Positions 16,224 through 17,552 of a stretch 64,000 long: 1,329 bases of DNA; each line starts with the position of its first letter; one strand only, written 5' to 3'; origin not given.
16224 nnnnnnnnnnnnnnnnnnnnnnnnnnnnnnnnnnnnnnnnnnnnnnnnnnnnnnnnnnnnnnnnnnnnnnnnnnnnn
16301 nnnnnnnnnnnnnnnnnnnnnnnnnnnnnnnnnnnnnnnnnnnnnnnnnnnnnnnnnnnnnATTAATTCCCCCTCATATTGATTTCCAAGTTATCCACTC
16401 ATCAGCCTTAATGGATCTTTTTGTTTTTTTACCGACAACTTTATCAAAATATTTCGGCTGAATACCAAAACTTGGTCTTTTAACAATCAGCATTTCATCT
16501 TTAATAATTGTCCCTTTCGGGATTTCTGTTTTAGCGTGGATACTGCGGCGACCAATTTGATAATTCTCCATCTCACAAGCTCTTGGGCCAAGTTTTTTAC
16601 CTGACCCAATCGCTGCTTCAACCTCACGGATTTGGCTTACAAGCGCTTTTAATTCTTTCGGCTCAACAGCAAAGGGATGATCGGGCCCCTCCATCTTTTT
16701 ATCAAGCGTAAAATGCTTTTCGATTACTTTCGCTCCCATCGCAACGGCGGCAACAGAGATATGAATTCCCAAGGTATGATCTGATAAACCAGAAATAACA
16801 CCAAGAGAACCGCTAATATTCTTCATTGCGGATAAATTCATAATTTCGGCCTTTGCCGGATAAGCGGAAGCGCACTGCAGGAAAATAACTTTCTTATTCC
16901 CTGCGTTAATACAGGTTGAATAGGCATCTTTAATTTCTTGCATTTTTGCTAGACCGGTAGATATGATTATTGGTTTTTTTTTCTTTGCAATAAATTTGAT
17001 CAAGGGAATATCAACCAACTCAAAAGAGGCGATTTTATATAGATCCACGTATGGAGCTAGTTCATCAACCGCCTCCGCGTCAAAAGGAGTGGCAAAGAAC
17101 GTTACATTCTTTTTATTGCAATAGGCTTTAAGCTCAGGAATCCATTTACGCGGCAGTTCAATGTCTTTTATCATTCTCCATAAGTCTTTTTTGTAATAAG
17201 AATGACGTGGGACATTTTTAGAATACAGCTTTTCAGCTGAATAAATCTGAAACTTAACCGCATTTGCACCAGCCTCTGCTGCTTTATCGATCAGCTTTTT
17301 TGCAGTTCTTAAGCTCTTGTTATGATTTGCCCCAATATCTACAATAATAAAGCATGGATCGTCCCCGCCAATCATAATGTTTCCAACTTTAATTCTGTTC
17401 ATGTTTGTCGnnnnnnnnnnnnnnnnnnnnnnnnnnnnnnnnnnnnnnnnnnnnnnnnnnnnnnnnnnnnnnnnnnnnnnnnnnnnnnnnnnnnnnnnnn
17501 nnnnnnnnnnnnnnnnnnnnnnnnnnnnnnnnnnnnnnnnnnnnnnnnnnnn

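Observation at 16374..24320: Nonulosonic-acid pathway with two NeuB-family synthase paralogs and an unusual enzyme set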

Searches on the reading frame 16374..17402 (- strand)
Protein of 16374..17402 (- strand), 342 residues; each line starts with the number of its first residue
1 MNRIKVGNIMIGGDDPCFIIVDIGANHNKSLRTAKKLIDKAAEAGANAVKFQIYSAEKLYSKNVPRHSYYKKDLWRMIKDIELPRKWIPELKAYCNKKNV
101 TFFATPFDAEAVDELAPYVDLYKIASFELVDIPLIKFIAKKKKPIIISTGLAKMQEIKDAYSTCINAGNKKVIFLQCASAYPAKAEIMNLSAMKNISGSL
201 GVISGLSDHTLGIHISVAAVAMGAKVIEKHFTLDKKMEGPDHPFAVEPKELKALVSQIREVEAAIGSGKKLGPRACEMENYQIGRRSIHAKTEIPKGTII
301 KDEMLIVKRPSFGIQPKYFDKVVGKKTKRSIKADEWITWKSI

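Call 3: search_protein_families(library=pfam, proteins=[window:16374-17402:-])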
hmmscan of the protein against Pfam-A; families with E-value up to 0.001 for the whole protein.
window:16374-17402:- (342 aa): 3 families
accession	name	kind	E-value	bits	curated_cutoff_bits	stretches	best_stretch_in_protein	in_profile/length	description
PF03102.20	NeuB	-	3.5e-87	292.3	22.1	1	37-270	1-241/241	NeuB family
PF08666.17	SAF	-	5.1e-14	53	21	1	285-340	1-60/63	SAF domain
PF13053.11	DUF3914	-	0.00021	22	25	1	46-90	37-79/89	Protein of unknown function (DUF3914)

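Call 4: search_protein_families(library=ncbifam, proteins=[window:16374-17402:-])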
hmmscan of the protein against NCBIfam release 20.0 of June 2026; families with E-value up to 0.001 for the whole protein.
window:16374-17402:- (342 aa): 6 families
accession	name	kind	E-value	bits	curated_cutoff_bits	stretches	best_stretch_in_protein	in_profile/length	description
TIGR03569.1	NeuB_NnaB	equivalog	3.4e-105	351.8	399.65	1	17-337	1-329/329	N-acetylneuraminate synthase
TIGR03586.1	PseI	equivalog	3.9e-93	312.2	340.25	1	17-334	2-324/327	pseudaminic acid synthase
NF006421.0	PRK08673.1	subfamily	1.5e-06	27.7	335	1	104-266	163-334/338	3-deoxy-7-phosphoheptulonate synthase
TIGR01361.1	DAHP_synth_Bsub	equivalog_domain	3.5e-06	26.6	267.75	1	103-259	93-258/260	3-deoxy-7-phosphoheptulonate synthase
TIGR03170.1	flgA_cterm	equivalog_domain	0.00014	21.8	54.65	1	284-340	12-72/137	flagellar basal body P-ring formation chaperone FlgA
NF009239.0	PRK12595.1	equivalog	0.00018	20.6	279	1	93-175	176-259/360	bifunctional 3-deoxy-7-phosphoheptulonate synthase/chorismate mutase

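Call 26: search_solved_structures(query=window:16374-17402:-, show_alignments=2, max_evalue=0.001)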
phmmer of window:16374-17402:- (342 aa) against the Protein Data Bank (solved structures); distinct sequences matched with E-value up to 0.001: 9.
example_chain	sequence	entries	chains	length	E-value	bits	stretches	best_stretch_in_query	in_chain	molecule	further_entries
8h2c_A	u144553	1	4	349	1.6e-60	208.3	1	6-334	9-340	Pseudaminic acid synthase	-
1vli_A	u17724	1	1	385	1.7e-60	208.3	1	4-341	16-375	Spore coat polysaccharide biosynthesis protein spsE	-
6ncs_A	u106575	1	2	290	8.9e-52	179.6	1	3-283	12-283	N-acetylneuraminic acid (Sialic acid) synthetase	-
1xuu_A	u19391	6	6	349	2.9e-40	141.8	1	2-326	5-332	polysialic acid capsule biosynthesis protein SiaC | N-acetylneuraminate synthase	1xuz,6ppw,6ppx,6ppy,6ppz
4ipj_A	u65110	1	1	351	7.8e-40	140.3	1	2-326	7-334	Polysialic acid capsule biosynthesis protein SiaC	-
4ipi_A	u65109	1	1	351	2e-39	139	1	2-326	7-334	Polysialic acid capsule biosynthesis protein SiaC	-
2wqp_A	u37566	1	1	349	7e-39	137.2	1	2-326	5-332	POLYSIALIC ACID CAPSULE BIOSYNTHESIS PROTEIN SIAC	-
3g8r_A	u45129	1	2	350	3.1e-18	69.4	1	72-301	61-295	Probable spore coat polysaccharide biosynthesis protein E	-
6bng_A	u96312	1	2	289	0.00021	23.9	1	83-271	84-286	2-dehydro-3-deoxyphosphooctonate aldolase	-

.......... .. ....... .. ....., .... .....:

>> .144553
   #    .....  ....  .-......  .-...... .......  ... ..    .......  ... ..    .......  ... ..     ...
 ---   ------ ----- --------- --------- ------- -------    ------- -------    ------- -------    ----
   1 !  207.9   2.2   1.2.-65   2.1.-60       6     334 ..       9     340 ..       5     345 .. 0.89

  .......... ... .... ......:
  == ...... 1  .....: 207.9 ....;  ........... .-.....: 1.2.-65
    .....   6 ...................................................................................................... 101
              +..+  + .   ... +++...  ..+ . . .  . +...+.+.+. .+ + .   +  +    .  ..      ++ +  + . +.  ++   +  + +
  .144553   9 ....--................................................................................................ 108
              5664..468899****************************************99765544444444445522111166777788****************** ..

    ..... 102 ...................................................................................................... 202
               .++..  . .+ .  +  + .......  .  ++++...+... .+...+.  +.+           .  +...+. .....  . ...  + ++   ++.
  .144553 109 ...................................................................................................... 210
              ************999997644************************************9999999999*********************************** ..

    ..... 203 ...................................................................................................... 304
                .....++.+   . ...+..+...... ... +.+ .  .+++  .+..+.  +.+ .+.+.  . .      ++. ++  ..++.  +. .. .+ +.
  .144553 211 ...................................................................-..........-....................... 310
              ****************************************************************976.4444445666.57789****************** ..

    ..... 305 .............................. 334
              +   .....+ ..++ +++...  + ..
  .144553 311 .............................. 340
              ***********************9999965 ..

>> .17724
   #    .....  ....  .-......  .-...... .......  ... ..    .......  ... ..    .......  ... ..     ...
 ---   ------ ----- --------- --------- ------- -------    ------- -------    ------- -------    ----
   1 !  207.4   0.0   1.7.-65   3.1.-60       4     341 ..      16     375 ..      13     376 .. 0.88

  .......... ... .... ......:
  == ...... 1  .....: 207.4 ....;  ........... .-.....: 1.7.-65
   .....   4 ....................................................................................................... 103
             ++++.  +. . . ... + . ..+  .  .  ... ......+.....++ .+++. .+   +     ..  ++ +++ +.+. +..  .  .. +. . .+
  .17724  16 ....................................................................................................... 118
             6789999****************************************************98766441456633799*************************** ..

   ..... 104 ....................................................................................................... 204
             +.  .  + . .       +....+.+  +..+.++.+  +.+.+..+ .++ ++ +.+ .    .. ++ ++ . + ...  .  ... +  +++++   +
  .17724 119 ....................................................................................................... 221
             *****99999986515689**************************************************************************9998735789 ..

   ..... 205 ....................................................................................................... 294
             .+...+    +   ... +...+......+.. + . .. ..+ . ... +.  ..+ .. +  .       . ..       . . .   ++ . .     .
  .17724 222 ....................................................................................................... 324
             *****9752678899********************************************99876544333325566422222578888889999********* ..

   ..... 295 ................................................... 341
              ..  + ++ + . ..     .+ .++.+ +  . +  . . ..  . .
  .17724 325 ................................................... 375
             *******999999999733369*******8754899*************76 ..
